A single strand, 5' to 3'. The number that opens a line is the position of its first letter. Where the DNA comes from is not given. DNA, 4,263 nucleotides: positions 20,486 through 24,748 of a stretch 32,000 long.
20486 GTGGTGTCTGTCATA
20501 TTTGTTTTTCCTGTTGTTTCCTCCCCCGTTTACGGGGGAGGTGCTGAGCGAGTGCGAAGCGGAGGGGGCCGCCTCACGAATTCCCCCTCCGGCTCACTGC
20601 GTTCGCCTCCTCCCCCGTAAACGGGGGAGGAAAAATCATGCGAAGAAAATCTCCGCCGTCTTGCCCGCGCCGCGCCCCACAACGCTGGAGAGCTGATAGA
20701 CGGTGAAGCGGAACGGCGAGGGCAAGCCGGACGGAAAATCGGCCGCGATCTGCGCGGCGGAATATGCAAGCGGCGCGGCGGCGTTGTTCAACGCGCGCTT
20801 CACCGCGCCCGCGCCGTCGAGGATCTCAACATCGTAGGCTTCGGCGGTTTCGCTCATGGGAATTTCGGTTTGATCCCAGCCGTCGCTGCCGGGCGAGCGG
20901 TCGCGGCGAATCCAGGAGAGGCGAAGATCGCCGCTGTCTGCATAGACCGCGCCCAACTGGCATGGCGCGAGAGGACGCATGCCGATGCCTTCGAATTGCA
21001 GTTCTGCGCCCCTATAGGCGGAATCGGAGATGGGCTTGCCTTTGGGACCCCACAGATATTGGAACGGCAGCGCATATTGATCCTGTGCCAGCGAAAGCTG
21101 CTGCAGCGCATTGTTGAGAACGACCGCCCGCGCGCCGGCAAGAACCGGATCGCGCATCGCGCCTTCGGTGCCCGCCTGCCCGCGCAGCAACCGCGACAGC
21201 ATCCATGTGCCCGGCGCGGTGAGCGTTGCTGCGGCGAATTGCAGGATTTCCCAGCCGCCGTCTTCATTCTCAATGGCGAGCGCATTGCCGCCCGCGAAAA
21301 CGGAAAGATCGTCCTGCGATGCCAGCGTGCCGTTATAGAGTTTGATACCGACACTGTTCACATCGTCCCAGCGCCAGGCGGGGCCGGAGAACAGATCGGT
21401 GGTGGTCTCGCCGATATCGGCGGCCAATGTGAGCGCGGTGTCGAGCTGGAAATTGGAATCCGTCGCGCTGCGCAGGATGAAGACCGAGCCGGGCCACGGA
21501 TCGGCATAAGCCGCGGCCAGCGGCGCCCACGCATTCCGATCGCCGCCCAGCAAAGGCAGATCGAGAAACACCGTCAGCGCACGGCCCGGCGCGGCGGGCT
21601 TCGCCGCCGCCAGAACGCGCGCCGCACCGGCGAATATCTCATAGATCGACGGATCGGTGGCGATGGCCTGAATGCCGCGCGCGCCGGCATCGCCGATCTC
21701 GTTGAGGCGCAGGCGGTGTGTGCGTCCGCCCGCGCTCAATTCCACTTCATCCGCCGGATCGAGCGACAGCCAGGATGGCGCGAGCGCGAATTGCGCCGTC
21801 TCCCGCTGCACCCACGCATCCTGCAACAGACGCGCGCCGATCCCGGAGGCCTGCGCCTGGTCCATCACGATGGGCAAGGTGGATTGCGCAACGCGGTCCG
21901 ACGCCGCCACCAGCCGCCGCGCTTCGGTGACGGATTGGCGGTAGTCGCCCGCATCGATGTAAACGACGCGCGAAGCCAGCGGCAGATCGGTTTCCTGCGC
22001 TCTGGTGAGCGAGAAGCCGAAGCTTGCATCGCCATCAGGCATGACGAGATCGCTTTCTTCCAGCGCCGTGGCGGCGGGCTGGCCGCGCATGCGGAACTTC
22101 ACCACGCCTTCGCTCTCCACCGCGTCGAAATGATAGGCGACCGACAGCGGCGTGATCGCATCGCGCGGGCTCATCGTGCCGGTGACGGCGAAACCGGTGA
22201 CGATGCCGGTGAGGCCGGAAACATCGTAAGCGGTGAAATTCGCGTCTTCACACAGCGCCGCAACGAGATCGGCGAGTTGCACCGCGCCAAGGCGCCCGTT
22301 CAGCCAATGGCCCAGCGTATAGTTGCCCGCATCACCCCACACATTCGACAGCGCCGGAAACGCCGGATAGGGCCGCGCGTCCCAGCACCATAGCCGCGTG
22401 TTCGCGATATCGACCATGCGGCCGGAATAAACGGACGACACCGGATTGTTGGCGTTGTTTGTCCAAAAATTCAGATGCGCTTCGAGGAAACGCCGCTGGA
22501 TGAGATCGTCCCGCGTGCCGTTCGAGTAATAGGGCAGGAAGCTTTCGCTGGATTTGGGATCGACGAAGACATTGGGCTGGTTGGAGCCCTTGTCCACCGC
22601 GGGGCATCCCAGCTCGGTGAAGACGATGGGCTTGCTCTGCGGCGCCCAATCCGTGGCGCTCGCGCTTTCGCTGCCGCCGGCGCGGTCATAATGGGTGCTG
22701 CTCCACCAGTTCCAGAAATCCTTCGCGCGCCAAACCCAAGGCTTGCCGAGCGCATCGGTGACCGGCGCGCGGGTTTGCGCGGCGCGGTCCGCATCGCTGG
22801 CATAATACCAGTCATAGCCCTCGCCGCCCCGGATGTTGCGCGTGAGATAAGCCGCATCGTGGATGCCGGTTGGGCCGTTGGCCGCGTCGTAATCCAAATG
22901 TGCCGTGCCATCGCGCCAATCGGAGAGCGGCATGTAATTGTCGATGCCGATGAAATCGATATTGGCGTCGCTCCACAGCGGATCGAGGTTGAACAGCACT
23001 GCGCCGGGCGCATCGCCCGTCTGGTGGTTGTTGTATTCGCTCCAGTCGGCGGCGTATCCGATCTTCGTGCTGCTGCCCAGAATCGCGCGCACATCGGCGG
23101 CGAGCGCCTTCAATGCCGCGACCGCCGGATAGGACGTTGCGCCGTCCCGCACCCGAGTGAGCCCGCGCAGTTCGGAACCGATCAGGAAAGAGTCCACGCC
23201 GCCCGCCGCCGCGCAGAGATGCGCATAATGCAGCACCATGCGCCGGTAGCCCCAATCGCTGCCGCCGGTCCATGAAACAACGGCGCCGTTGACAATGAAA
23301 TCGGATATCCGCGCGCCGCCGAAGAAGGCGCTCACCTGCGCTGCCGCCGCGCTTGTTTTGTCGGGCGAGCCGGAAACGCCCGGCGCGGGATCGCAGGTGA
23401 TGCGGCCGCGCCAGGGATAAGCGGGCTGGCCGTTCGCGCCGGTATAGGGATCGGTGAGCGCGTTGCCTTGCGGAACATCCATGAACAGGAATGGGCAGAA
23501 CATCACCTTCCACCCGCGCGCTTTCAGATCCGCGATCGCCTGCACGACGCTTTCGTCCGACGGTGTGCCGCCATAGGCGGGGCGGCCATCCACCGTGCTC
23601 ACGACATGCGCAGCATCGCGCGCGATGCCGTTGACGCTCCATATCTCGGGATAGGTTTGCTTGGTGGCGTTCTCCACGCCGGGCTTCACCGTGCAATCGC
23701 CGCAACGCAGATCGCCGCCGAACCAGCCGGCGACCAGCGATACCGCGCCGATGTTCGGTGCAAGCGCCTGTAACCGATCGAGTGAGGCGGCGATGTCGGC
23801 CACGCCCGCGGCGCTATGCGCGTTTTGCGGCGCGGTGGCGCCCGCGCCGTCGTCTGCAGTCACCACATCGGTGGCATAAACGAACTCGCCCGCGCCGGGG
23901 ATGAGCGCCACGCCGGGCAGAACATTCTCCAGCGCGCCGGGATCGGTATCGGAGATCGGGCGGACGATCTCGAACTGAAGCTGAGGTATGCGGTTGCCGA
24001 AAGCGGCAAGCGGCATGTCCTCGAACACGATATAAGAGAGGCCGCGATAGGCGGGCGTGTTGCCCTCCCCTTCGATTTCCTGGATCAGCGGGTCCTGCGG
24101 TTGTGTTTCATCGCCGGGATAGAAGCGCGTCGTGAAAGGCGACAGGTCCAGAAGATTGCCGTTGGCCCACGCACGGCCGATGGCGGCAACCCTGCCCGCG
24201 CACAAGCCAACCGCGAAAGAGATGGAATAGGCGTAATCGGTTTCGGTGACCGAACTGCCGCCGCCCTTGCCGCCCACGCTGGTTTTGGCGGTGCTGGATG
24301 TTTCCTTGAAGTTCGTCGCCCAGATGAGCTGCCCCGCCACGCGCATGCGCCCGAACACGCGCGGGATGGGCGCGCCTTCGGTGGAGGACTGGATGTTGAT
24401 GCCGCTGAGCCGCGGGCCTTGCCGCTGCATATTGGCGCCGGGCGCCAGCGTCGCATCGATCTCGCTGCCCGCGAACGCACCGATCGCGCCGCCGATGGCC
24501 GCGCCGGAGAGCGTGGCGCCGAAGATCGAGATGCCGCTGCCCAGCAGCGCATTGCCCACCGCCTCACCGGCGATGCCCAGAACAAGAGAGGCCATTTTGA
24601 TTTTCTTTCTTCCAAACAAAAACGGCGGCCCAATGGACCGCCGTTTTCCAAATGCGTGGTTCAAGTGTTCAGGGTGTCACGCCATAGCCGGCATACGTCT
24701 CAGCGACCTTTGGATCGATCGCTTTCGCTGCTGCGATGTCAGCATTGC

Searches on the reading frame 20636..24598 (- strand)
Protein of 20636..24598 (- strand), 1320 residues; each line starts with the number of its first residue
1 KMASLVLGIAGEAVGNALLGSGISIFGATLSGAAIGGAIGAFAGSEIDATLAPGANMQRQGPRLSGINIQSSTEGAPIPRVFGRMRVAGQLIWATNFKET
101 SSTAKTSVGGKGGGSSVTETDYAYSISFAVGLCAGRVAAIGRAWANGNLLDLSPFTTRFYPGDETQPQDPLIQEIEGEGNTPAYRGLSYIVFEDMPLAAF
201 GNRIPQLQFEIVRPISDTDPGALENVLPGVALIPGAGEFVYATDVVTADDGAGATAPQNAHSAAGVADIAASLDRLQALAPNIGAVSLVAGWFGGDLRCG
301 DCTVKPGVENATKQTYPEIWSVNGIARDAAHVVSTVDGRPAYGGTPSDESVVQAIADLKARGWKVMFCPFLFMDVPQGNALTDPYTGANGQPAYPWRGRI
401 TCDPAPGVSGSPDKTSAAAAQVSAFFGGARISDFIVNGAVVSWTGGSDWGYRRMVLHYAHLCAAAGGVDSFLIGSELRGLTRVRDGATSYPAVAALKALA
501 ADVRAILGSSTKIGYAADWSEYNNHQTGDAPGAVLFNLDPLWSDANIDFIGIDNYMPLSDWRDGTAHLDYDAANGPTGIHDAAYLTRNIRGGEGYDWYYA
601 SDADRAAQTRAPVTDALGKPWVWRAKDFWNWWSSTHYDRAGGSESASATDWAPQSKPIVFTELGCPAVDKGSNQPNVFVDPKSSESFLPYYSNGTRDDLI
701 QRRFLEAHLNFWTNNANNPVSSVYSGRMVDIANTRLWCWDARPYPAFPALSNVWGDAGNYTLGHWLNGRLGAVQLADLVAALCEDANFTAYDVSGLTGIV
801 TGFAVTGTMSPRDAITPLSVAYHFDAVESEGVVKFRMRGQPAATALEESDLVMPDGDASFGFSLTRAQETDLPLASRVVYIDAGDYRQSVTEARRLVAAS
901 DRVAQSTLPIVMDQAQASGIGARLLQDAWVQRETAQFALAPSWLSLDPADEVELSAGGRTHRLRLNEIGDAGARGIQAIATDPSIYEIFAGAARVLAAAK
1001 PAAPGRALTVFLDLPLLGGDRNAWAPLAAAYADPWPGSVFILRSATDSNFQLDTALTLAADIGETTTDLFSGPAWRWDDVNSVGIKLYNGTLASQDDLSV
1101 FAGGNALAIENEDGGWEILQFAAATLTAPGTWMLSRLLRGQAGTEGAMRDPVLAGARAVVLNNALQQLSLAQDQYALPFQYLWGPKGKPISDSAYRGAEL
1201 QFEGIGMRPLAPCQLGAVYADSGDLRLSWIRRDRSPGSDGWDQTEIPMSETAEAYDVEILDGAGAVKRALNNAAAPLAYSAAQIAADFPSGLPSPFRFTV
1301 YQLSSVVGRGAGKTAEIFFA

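Call 3: search_protein_families(library=pfam, proteins=[window:20636-24598:-], max_evalue=0.01)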
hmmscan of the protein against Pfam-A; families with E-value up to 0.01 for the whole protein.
window:20636-24598:- (1320 aa): 4 families
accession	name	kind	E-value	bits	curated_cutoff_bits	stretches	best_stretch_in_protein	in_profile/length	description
PF13547.12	GTA_TIM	-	5.5e-149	495.9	27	1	449-748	1-299/299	GTA TIM-barrel-like domain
PF13550.12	Phage-tail_3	-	5.6e-44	150.4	23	1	807-968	2-162/164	Putative phage tail protein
PF23666.2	Rcc01698_C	-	3.8e-29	101.3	27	1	1060-1159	1-98/98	Rcc01698-like, C-terminal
PF22612.2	GH113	-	5.9e-05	23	27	0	654-680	208-234/289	Glycoside Hydrolase Family 113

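Call 7: search_protein_families(library=ncbifam, proteins=[window:20636-24598:-], max_evalue=0.01)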
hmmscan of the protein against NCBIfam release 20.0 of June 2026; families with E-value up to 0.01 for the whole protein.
window:20636-24598:- (1320 aa): 1 family
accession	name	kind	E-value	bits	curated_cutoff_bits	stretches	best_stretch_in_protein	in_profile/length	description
NF048004.1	GTA_megatron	equivalog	0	1751.3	800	1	2-1316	1-1298/1299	baseplate multidomain protein megatron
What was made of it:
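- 20636..24598 (-): g15 megatron (baseplate multidomain protein), downstream neighbour. Pfam GTA_TIM, Phage-tail_3 and Rcc01698_C (calls 3, 7).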

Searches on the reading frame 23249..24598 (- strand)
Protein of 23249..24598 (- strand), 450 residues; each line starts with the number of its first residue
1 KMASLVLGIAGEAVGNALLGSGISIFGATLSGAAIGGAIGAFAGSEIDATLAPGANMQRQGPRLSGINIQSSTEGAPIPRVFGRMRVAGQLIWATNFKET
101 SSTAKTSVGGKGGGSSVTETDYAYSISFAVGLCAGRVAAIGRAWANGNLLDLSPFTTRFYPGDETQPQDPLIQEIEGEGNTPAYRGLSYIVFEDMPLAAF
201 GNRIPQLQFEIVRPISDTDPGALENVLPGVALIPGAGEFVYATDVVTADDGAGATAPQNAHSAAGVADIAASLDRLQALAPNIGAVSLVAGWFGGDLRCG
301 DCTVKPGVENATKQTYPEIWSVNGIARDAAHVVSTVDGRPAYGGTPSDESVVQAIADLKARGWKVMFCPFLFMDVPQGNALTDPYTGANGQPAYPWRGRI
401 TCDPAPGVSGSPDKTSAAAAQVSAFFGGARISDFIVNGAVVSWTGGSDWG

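Call 11: find_related_loci(query=window:23249-24598:-, collection=genome_contigs, flank=7000)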
Query window:23249-24598:- (450 aa) in genome_contigs; peptide patterns used: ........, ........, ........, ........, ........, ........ (x = any residue, [..] = any of these).
141 stretches matched a pattern; 102 encode a relative of the query (tblastn E <= 1e-3); the best 80 are kept; 80 distinct loci.
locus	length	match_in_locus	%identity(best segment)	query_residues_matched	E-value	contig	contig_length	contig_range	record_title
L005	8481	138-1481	80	2-449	0e+0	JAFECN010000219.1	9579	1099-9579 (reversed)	MAG: Proteobacteria bacterium isolate SZAS-34 CK_MAG-97__219__length-9579, whole genome shotgun sequence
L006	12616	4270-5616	81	1-449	0e+0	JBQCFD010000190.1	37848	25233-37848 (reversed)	MAG: Rhizomicrobium sp. isolate bin170 k141_1684148, whole genome shotgun sequence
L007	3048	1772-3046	81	1-425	0e+0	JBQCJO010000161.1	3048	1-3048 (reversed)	MAG: Rhizomicrobium sp. isolate bin983 k127_1761686, whole genome shotgun sequence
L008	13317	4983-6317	73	2-450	0e+0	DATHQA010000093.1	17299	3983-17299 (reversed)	MAG TPA_asm: Rhizomicrobium sp. isolate SMAG_U12726 k141_3468269, whole genome shotgun sequence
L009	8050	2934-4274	73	2-450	0e+0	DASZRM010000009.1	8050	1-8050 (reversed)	MAG TPA_asm: Rhizomicrobium sp. isolate SMAG_U6024 k141_350837, whole genome shotgun sequence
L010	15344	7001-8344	72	2-450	0e+0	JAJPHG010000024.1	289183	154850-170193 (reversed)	MAG: Alphaproteobacteria bacterium isolate Centralia_MAG_140 k107_8320043, whole genome shotgun sequence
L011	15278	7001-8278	71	2-426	0e+0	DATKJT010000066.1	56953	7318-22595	MAG TPA_asm: Rhizomicrobium sp. isolate SMAG_U14637 k141_4687505, whole genome shotgun sequence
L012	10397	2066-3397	70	1-428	0e+0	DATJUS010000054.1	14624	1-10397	MAG TPA_asm: Rhizomicrobium sp. isolate SMAG_U15052 k141_1644981, whole genome shotgun sequence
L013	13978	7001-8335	70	2-450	0e+0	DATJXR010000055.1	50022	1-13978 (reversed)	MAG TPA_asm: Rhizomicrobium sp. isolate SMAG_U15131 k141_1331122, whole genome shotgun sequence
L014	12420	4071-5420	69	2-450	0e+0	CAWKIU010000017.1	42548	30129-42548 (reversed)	MAG: uncultured Alphaproteobacteria bacterium isolate MFD04780.bin.1.202 genome assembly, contig: contig_56275, whole ge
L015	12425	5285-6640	68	2-450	0e+0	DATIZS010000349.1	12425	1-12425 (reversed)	MAG TPA_asm: Rhizomicrobium sp. isolate SMAG_U15307 k141_1531261, whole genome shotgun sequence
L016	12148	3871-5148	73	2-428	0e+0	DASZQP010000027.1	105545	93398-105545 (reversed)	MAG TPA_asm: Rhizomicrobium sp. isolate SMAG_U6001 k141_132434, whole genome shotgun sequence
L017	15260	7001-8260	68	2-428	0e+0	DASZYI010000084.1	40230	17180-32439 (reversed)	MAG TPA_asm: Rhizomicrobium sp. isolate SMAG_U6206 k141_1173242, whole genome shotgun sequence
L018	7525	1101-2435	66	1-450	0e+0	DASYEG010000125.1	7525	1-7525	MAG TPA_asm: Micropepsaceae bacterium isolate SMAG_U4979 k141_1196656, whole genome shotgun sequence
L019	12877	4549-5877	66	2-450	0e+0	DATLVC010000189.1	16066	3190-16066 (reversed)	MAG TPA_asm: Micropepsaceae bacterium isolate SMAG_U13182 k141_66381, whole genome shotgun sequence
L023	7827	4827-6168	68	2-449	9e-180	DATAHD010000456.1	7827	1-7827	MAG TPA_asm: Rhizomicrobium sp. isolate SMAG_U6846 k141_4726048, whole genome shotgun sequence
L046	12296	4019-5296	50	1-448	9e-126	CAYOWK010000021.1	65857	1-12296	MAG TPA_asm: uncultured Rhizobium sp. isolate SRP287051_co2_37 genome assembly, contig: NODE_971_length_65857_cov_22.445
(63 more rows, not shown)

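Call 59: search_protein_families(library=phrogs, proteins=[L023:2690-4144:+, L023:4299-4736:+], max_evalue=0.001)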
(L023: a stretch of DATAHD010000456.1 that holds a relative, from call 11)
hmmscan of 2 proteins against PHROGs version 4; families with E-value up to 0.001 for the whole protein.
L023:2690-4144:+ (484 aa): 2 families
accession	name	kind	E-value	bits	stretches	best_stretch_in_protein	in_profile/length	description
phrog_7590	-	unknown function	1.1e-22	81.9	2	355-466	107-217/234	-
phrog_22932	-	unknown function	0.00063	19.2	0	201-270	271-344/646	-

L023:4299-4736:+ (145 aa): 1 family
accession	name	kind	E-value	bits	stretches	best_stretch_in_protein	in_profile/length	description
phrog_34172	-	unknown function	0.00047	21.1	1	16-121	131-237/251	-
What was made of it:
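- Tried and rejected: PHROGs gives only phrog_7590, of unknown function (call 59).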

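Call 60: search_protein_families(library=padloc, proteins=[L023:2690-4144:+], max_evalue=0.001)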
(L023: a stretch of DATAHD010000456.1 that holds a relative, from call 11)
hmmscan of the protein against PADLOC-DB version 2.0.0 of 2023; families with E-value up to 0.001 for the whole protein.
L023:2690-4144:+ (484 aa): 0 families
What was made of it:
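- On Known anti-phage defence proteins (PADLOC): No hit for the window protein or for two other junction proteins (call 60).
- Closest known: Type VI secretion effector-immunity pairs. Different: There is no PADLOC hit (call 60).
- No match was found to known defence families (PADLOC, call 60).
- Tried and rejected: PADLOC gives nothing (call 60).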

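Call 61: search_protein_families(library=pfam, proteins=[L023:2690-4144:+, L023:4299-4736:+, L014:2742-4010:+, L046:3595-4080:-], max_evalue=0.001)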
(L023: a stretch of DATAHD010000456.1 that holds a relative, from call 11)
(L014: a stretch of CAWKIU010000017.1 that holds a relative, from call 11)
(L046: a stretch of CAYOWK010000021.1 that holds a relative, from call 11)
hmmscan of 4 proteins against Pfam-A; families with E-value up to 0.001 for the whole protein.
L023:2690-4144:+ (484 aa): 13 families
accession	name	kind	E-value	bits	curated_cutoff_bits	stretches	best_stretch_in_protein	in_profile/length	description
PF00515.34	TPR_1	-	1.5e-31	107.3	27.8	2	202-235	1-34/34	Tetratricopeptide repeat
PF07719.23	TPR_2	-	1.4e-29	100.1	27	1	202-235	1-34/34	Tetratricopeptide repeat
PF13371.12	TPR_9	-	8.6e-27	93.4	35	4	177-235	4-62/73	Tetratricopeptide repeat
PF13414.12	TPR_11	-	4e-24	84.5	26.8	2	214-250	6-42/42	TPR repeat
PF13181.12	TPR_8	-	4.1e-23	80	25.7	1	203-235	2-34/34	Tetratricopeptide repeat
PF13431.12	TPR_17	-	4.2e-18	64.5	24.4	1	395-426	2-33/34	Tetratricopeptide repeat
PF13432.12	TPR_16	-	2e-16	60.5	32.7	3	173-234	2-63/65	Tetratricopeptide repeat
PF13428.12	TPR_14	-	4.8e-12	45.7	23.5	1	203-241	2-40/44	Tetratricopeptide repeat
PF03544.19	TonB_C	-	7.3e-12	46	24.6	1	49-114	6-71/79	Gram-negative bacterial TonB protein C-terminal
PF13174.12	TPR_6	-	7.9e-11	42.3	26.3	0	177-196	9-28/33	Tetratricopeptide repeat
PF13424.12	TPR_12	-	3.1e-08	34.1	30.1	2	200-265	1-67/77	Tetratricopeptide repeat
PF14559.12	TPR_19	-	1.6e-07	32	25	1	215-257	4-46/68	Tetratricopeptide repeat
PF12569.14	NatA_aux_su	-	1.6e-06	27.8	33.3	0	386-435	206-255/515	N-terminal acetyltransferase A, auxiliary subunit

L023:4299-4736:+ (145 aa): 2 families
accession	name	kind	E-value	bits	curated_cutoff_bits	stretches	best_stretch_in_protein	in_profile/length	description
PF03544.19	TonB_C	-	6.6e-11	43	24.6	1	65-128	11-74/79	Gram-negative bacterial TonB protein C-terminal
PF13103.11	TonB_2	-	0.00016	22.1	22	1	57-107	15-63/85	TonB C terminal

L014:2742-4010:+ (422 aa): 15 families
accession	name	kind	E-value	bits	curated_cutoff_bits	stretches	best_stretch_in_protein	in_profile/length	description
PF00515.34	TPR_1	-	5.6e-44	146.7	27.8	5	295-327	1-33/34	Tetratricopeptide repeat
PF07719.23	TPR_2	-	1.7e-40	134.2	27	4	295-328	1-34/34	Tetratricopeptide repeat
PF13414.12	TPR_11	-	2.7e-32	110.6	26.8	2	302-339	1-38/42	TPR repeat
PF13431.12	TPR_17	-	3.4e-28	96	24.4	3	352-383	2-33/34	Tetratricopeptide repeat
PF13181.12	TPR_8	-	6.1e-25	85.7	25.7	0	329-362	1-34/34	Tetratricopeptide repeat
PF13371.12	TPR_9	-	4.7e-24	84.6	35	2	304-370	4-70/73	Tetratricopeptide repeat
PF13432.12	TPR_16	-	3.3e-22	79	32.7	2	271-329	7-65/65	Tetratricopeptide repeat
PF13424.12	TPR_12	-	1e-17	64.5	30.1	1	261-324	3-74/77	Tetratricopeptide repeat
PF13428.12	TPR_14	-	1.7e-16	59.5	23.5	0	296-334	2-40/44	Tetratricopeptide repeat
PF14559.12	TPR_19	-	9e-16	58.4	25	1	274-332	4-62/68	Tetratricopeptide repeat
PF13374.12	TPR_10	-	1.6e-08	34.7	27.5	0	364-392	3-31/42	Tetratricopeptide repeat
PF13174.12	TPR_6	-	8.9e-08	32.7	26.3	0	127-158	2-33/33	Tetratricopeptide repeat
PF25064.1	ARM_TT21_5th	-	1.7e-05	25.6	27.8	0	212-287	20-98/117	TT21 fifth ARM repeats domain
PF25063.1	ARM_TT21_C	-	0.00015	22.2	35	0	228-316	96-185/209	Tetratricopeptide repeat protein 21 C-terminal ARM domain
PF13429.12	TPR_15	-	0.00047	20.1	26.2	0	328-365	145-182/280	Tetratricopeptide repeat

L046:3595-4080:- (161 aa): 1 family
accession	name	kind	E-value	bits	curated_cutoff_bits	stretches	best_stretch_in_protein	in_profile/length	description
PF04226.18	Transgly_assoc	-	7.9e-12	45.7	25.3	1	109-159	1-49/49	Transglycosylase associated protein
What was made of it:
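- L023 carries a TonB_C-TPR fusion and a secreted TonB_C protein (call 61). A second kind of periplasmic cargo, TonB_C, occupies the same site (call 61).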
